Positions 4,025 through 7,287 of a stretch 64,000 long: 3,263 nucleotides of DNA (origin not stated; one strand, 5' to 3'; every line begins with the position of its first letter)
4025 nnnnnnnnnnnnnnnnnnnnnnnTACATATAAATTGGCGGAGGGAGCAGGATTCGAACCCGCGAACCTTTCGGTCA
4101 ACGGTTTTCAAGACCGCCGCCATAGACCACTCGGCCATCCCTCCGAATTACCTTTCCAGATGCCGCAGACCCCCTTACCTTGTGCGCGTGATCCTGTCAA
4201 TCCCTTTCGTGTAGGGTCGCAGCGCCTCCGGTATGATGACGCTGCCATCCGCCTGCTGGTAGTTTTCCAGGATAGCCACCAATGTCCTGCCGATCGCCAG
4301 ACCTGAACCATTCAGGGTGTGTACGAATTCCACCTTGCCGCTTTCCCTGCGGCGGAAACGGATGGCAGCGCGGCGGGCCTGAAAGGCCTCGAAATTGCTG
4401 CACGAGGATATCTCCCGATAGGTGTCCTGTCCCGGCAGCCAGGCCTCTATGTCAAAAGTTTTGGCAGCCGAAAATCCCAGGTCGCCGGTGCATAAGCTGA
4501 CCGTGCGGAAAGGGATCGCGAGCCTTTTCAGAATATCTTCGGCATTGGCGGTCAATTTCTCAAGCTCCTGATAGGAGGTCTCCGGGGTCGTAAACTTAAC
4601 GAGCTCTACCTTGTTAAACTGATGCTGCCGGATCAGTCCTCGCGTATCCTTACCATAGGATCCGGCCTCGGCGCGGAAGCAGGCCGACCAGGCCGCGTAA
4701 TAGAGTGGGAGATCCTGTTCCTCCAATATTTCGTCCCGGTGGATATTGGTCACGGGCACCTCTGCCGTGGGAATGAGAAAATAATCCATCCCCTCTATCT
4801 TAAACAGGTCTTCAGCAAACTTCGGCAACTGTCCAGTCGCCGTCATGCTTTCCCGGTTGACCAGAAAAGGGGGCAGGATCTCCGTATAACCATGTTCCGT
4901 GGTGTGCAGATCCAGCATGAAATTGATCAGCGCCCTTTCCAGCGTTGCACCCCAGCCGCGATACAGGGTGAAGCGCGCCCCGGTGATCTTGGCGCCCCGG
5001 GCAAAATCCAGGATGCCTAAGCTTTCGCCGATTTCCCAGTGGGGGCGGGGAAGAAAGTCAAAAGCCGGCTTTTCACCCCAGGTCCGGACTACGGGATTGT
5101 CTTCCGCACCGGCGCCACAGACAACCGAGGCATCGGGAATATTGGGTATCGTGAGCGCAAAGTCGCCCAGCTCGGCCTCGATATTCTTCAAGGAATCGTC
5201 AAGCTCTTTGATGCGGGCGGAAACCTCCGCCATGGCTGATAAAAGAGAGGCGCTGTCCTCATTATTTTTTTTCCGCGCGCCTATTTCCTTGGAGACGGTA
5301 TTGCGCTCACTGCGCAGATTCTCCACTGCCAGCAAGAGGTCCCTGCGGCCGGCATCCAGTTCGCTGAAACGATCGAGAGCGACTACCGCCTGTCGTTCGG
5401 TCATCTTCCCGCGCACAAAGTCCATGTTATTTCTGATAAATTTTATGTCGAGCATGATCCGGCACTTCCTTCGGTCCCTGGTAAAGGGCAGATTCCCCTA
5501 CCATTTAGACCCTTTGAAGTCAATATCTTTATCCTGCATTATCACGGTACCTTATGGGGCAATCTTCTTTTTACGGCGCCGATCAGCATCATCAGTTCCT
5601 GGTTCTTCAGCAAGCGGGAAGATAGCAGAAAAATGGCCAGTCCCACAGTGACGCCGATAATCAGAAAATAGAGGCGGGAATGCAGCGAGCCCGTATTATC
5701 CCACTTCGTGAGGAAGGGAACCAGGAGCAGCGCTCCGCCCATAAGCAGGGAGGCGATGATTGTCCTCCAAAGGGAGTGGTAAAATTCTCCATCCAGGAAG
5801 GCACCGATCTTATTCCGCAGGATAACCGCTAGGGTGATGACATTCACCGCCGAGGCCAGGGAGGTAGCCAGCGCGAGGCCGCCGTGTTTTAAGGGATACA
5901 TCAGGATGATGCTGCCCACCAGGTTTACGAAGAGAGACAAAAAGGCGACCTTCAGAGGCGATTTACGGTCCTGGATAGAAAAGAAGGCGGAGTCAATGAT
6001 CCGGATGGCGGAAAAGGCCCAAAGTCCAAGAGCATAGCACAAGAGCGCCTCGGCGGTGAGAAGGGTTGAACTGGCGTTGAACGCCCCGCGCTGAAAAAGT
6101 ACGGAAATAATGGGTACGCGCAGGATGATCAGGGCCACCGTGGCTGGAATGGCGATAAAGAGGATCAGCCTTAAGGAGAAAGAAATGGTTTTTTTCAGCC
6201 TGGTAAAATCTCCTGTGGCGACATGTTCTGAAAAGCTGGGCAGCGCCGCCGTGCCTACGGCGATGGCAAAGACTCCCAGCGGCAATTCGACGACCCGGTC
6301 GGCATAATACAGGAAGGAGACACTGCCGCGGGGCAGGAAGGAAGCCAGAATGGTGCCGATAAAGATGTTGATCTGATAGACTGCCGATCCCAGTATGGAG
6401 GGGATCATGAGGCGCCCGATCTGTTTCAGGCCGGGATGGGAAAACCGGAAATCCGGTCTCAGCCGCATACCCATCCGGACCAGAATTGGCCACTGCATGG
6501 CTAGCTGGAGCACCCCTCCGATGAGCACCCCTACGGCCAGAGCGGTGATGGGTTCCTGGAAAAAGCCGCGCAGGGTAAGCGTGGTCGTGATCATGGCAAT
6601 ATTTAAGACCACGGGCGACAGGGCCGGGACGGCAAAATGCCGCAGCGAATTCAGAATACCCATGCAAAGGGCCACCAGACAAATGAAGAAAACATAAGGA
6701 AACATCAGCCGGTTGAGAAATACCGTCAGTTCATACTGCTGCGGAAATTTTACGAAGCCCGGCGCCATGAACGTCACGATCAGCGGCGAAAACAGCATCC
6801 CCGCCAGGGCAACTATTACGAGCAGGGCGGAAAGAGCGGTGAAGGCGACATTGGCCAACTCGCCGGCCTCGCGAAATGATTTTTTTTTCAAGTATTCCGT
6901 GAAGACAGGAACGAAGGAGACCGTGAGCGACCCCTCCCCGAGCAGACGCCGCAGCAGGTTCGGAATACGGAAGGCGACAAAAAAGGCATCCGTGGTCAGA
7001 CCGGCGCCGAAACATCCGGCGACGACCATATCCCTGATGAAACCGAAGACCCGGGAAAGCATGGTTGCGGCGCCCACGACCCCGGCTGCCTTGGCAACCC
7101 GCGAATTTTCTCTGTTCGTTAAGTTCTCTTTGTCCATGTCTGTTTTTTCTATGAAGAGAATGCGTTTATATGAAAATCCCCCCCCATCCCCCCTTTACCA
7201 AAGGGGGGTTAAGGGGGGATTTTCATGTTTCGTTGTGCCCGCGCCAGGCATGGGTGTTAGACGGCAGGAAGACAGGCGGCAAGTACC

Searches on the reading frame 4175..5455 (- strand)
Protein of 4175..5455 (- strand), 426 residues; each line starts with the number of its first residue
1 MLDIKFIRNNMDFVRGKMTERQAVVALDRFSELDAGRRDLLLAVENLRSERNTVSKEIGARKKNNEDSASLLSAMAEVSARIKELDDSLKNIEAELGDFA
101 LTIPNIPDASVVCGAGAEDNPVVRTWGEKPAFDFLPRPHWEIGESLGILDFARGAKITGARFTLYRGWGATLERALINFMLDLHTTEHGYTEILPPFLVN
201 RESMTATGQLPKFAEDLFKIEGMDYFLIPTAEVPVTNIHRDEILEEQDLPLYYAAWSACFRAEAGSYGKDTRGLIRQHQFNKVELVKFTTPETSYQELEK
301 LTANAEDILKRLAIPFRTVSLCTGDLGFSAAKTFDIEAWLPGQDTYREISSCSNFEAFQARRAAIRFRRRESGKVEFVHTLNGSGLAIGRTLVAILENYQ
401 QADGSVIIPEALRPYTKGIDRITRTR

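Call 52: search_protein_families(library=pfam, proteins=[window:4175-5455:-], max_evalue=1e-8)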
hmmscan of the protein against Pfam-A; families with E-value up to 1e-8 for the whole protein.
window:4175-5455:- (426 aa): 2 families
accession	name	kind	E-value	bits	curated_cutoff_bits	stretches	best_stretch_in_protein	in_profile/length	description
PF00587.30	tRNA-synt_2b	-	3.7e-44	151.4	29.3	1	222-399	8-179/179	tRNA synthetase class II core domain (G, H, P, S and T)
PF02403.27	Seryl_tRNA_N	-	3.4e-30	104.9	28.2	1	1-107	1-108/108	Seryl-tRNA synthetase N-terminal domain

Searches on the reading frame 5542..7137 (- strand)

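Call 52: search_protein_families(library=pfam, proteins=[window:5542-7137:-], max_evalue=1e-8)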
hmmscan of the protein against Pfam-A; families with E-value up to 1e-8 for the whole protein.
window:5542-7137:- (531 aa): 1 family
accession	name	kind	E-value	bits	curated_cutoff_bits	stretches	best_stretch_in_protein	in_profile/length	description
PF03023.19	MurJ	-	4e-126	421.7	27.4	1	40-480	2-441/451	Lipid II flippase MurJ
